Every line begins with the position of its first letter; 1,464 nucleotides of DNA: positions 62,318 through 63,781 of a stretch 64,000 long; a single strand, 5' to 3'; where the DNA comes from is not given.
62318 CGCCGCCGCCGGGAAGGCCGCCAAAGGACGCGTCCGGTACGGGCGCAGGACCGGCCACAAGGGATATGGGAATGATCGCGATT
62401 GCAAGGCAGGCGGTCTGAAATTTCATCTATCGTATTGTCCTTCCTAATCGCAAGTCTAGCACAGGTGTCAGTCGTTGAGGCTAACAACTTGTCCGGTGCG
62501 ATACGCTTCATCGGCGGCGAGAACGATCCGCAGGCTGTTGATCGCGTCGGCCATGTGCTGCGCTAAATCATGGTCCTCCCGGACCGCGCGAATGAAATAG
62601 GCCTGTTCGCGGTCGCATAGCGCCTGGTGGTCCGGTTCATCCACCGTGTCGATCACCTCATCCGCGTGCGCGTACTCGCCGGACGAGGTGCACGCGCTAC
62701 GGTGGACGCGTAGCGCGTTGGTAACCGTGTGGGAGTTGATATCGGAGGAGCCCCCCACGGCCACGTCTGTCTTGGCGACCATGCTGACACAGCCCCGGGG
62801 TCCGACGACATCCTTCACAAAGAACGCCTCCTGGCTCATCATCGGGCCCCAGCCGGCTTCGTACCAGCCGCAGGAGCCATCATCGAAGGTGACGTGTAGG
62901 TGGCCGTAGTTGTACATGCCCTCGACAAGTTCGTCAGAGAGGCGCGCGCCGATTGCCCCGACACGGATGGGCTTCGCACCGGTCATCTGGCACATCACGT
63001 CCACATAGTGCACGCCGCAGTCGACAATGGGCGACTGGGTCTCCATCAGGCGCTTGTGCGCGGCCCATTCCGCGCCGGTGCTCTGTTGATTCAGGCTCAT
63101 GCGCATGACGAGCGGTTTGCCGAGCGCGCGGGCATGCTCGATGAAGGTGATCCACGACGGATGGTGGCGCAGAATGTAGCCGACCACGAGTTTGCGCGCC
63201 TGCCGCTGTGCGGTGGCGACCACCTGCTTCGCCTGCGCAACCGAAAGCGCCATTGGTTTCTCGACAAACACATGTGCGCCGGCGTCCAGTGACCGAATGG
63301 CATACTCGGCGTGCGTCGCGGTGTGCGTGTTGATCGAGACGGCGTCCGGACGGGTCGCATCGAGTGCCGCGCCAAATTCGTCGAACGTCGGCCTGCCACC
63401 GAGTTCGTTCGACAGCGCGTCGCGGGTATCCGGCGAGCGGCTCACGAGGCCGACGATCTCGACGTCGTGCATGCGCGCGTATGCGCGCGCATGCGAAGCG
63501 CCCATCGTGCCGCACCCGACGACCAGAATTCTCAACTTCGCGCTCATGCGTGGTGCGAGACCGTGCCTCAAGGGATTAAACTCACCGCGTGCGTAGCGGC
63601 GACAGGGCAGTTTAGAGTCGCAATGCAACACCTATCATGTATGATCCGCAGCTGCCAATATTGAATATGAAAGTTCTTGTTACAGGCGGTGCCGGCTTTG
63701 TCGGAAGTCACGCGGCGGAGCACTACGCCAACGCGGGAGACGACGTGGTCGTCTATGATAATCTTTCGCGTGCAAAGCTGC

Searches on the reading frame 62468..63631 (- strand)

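Call 14: search_protein_families(library=pfam, proteins=[window:62468-63631:-], max_evalue=0.0001)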
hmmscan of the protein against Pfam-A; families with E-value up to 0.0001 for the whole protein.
window:62468-63631:- (387 aa): 3 families
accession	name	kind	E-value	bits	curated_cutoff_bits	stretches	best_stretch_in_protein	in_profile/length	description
PF01408.29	GFO_IDH_MocA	-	4.2e-27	95.7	24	1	33-152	1-120/120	Oxidoreductase family, NAD-binding Rossmann fold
PF22725.1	GFO_IDH_MocA_C3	-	2.2e-09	37.8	27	1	168-262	11-105/124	GFO/IDH/MocA C-terminal domain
PF02894.22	GFO_IDH_MocA_C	-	2.3e-05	24.8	22.9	1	186-385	29-218/218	Oxidoreductase family, C-terminal alpha/beta domain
